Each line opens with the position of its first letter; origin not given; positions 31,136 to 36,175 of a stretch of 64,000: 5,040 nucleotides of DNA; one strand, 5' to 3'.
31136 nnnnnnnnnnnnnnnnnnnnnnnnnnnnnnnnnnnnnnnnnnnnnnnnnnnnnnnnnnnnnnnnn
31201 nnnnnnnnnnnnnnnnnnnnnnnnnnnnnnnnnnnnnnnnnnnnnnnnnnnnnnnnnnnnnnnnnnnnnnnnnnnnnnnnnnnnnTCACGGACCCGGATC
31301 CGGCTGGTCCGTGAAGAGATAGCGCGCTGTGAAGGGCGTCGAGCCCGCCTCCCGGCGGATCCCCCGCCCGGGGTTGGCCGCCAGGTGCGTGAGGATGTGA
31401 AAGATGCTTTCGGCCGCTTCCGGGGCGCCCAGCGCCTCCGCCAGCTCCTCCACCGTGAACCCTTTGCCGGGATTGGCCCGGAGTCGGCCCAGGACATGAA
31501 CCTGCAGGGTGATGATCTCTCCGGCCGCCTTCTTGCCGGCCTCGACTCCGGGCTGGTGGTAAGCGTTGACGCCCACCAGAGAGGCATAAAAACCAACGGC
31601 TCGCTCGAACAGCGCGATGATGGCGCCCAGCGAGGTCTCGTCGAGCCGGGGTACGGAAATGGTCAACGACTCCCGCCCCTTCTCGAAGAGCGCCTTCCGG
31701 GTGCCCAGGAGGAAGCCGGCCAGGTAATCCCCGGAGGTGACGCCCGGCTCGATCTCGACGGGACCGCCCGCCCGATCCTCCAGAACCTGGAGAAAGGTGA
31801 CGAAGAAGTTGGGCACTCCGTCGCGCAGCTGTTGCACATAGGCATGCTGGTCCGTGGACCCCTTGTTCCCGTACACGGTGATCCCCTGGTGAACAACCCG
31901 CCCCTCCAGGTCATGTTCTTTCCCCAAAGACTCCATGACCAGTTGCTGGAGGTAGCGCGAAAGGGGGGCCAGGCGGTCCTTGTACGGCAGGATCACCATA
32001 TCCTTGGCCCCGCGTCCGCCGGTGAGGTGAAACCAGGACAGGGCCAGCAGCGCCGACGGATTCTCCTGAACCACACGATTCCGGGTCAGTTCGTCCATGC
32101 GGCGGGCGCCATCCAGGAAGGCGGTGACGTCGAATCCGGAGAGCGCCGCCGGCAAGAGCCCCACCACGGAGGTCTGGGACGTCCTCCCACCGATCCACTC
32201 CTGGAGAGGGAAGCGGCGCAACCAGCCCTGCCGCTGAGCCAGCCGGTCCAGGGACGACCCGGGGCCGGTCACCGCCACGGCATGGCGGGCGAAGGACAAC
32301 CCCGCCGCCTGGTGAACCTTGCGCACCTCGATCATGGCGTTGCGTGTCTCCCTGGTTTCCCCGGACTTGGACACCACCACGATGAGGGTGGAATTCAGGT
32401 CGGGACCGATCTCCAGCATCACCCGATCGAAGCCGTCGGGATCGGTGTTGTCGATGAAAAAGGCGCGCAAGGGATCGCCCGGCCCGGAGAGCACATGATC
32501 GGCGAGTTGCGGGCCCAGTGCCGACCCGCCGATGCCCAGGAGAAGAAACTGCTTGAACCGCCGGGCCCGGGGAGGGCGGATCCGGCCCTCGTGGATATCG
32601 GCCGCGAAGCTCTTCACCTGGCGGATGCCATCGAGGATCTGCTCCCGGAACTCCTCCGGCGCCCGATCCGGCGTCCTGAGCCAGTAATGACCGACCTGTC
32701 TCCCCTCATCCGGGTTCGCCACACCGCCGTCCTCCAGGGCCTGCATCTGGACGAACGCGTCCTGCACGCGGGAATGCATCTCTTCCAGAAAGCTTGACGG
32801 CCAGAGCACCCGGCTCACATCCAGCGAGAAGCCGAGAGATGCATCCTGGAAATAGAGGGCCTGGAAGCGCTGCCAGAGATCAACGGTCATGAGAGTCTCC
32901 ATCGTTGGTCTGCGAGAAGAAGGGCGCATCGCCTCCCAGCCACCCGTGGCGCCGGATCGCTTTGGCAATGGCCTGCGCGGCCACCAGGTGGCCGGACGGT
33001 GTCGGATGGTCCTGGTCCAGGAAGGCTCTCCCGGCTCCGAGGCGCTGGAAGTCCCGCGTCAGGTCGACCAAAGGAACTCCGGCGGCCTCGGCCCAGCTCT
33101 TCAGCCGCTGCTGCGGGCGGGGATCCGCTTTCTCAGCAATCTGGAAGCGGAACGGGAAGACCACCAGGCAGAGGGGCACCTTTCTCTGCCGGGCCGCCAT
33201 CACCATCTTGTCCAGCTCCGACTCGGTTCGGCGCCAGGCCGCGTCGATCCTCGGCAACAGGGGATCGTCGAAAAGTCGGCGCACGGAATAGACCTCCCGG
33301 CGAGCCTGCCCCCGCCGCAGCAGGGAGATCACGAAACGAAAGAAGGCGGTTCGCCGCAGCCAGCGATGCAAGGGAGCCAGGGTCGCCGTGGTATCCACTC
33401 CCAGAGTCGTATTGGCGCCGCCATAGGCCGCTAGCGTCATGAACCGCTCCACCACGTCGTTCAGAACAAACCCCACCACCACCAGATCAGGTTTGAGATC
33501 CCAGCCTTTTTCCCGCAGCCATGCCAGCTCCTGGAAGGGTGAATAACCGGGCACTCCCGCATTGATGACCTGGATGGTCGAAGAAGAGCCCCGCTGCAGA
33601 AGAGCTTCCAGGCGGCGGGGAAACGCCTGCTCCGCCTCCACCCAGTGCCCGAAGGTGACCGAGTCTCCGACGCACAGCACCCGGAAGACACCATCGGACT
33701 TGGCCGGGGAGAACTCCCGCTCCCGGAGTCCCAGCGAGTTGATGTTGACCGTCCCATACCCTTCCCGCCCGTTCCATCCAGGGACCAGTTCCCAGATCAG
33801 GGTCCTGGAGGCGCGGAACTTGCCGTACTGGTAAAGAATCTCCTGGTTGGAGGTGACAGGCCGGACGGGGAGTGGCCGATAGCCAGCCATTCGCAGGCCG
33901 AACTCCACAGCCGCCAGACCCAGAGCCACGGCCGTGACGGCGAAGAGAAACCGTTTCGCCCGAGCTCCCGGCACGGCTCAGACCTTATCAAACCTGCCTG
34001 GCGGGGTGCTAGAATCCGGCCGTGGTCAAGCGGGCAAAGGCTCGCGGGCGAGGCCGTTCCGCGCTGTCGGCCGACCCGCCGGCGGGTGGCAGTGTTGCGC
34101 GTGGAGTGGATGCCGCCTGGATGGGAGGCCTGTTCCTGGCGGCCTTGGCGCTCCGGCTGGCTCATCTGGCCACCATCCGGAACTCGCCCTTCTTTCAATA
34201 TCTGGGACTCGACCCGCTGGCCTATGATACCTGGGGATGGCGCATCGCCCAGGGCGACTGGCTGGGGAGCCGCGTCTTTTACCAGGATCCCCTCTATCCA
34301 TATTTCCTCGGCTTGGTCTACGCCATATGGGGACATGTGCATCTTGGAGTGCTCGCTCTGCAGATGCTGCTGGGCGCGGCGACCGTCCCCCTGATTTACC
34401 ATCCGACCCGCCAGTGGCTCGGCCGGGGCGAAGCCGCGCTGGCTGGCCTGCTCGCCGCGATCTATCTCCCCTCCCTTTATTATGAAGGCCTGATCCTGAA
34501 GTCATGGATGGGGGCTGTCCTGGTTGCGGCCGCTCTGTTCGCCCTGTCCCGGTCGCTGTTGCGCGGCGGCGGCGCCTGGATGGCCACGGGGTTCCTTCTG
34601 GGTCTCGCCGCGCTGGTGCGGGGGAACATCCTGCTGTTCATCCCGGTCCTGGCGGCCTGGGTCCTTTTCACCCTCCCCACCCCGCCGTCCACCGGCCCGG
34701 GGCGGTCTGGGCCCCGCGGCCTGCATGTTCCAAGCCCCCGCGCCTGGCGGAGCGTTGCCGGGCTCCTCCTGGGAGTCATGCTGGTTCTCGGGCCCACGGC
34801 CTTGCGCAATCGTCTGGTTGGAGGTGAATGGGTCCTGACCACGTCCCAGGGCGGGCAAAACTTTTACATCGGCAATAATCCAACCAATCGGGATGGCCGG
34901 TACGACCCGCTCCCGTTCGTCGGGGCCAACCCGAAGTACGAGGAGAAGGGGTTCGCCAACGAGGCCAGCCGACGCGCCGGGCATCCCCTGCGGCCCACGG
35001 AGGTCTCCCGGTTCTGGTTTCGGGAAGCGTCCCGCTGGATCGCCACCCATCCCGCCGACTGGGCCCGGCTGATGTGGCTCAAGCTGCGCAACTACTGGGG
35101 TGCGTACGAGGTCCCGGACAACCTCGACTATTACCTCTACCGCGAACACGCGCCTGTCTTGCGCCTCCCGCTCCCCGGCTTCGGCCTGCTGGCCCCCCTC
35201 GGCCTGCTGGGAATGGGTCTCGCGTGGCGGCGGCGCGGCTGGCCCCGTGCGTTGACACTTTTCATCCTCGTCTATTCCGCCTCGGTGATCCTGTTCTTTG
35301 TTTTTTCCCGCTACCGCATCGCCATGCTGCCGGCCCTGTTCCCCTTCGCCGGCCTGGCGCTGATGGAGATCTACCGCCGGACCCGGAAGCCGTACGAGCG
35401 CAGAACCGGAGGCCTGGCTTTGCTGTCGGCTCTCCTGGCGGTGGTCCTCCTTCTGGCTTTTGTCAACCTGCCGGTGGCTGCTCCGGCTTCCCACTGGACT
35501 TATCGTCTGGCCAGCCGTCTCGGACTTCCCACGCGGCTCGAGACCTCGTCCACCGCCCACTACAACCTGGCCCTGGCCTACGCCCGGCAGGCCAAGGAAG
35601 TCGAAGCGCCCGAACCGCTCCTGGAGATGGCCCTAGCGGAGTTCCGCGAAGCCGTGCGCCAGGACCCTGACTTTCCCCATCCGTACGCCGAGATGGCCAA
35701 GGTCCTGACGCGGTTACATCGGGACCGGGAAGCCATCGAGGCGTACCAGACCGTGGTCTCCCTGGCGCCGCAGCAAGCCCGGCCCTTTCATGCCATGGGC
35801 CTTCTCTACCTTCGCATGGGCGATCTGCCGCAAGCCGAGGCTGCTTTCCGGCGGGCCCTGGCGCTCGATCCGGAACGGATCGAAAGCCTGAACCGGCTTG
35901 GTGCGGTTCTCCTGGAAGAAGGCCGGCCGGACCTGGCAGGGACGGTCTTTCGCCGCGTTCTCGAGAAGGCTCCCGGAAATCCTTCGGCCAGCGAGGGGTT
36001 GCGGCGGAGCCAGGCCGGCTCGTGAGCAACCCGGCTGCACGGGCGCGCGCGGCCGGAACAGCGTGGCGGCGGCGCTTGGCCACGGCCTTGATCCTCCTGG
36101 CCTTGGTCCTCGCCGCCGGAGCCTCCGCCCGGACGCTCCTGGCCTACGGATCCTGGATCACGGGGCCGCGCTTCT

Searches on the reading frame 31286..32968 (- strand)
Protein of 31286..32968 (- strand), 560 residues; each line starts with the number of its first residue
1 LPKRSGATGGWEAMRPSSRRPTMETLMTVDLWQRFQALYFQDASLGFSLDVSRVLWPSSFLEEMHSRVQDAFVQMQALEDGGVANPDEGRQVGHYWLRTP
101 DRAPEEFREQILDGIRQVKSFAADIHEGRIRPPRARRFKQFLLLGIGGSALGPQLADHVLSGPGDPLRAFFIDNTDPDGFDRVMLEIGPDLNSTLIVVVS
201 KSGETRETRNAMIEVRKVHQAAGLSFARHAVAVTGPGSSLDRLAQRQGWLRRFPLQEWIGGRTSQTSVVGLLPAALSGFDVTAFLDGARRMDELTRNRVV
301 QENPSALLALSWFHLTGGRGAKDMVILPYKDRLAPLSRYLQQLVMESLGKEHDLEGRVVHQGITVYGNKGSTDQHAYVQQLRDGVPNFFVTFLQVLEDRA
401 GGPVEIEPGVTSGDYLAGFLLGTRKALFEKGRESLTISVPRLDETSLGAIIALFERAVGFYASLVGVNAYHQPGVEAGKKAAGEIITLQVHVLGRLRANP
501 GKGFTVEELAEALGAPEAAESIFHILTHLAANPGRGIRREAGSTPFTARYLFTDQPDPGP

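Call 48: search_protein_families(library=pfam, proteins=[window:31286-32968:-], max_evalue=0.01)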
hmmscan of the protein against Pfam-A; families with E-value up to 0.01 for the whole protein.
window:31286-32968:- (560 aa): 1 family
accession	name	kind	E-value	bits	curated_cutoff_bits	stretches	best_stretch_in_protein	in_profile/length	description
PF00342.24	PGI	-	3.7e-48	164.8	22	2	75-393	28-353/486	Phosphoglucose isomerase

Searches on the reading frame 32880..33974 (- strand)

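Call 48: search_protein_families(library=pfam, proteins=[window:32880-33974:-], max_evalue=0.01)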
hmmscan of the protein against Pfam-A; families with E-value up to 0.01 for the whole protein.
window:32880-33974:- (364 aa): 4 families
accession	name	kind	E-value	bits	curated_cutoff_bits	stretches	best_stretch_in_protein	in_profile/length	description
PF13472.12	Lipase_GDSL_2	-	2.6e-15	57.8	32.9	1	101-329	1-176/178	GDSL-like Lipase/Acylhydrolase family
PF16822.11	ALGX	-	7.5e-06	26.2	26.5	1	250-344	28-134/268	SGNH hydrolase-like domain, acetyltransferase AlgX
PF00657.28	Lipase_GDSL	-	2.9e-05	24.7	23.6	0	99-179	1-94/208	GDSL-like Lipase/Acylhydrolase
PF25182.1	NonGDSL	-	0.0026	17.6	80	0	93-166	24-99/220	Non-GDSL lipase-like family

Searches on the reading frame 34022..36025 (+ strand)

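Call 12: search_protein_families(library=pfam, proteins=[window:34022-36025:+], max_evalue=0.001)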
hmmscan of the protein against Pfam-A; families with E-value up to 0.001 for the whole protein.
window:34022-36025:+ (667 aa): 14 families
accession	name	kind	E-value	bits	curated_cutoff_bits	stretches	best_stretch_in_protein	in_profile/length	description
PF07719.23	TPR_2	-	3.2e-18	64.7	27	1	589-618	4-33/34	Tetratricopeptide repeat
PF13414.12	TPR_11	-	1.5e-17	63.4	26.8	2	570-600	12-42/42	TPR repeat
PF00515.34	TPR_1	-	2.3e-17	62.4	27.8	1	591-618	6-33/34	Tetratricopeptide repeat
PF13431.12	TPR_17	-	9e-15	54.1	24.4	0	608-639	1-32/34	Tetratricopeptide repeat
PF14559.12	TPR_19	-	2.9e-13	50.4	25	1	597-656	2-61/68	Tetratricopeptide repeat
PF13181.12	TPR_8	-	2.1e-12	46.6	25.7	0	588-618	3-33/34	Tetratricopeptide repeat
PF13432.12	TPR_16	-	1.6e-11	44.9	32.7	1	591-654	2-65/65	Tetratricopeptide repeat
PF13428.12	TPR_14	-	4.6e-10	39.6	23.5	1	590-628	5-43/44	Tetratricopeptide repeat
PF13231.12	PMT_2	-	7.3e-10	39.7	26.1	1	90-217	4-132/160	Dolichyl-phosphate-mannose-protein mannosyltransferase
PF13424.12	TPR_12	-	8.1e-10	39.2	30.1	1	557-617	8-76/77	Tetratricopeptide repeat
PF13176.12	TPR_7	-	3.4e-09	36.5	27.9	0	590-619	3-34/36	Tetratricopeptide repeat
PF13174.12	TPR_6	-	5.2e-06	27.2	26.3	0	592-617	6-31/33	Tetratricopeptide repeat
PF13371.12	TPR_9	-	1.7e-05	25.2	35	1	565-620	8-63/73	Tetratricopeptide repeat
PF23914.1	TPR_CcmH_CycH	-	3.2e-05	24.3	42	0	583-656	47-123/158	Cytochrome c-type biogenesis protein H TPR domain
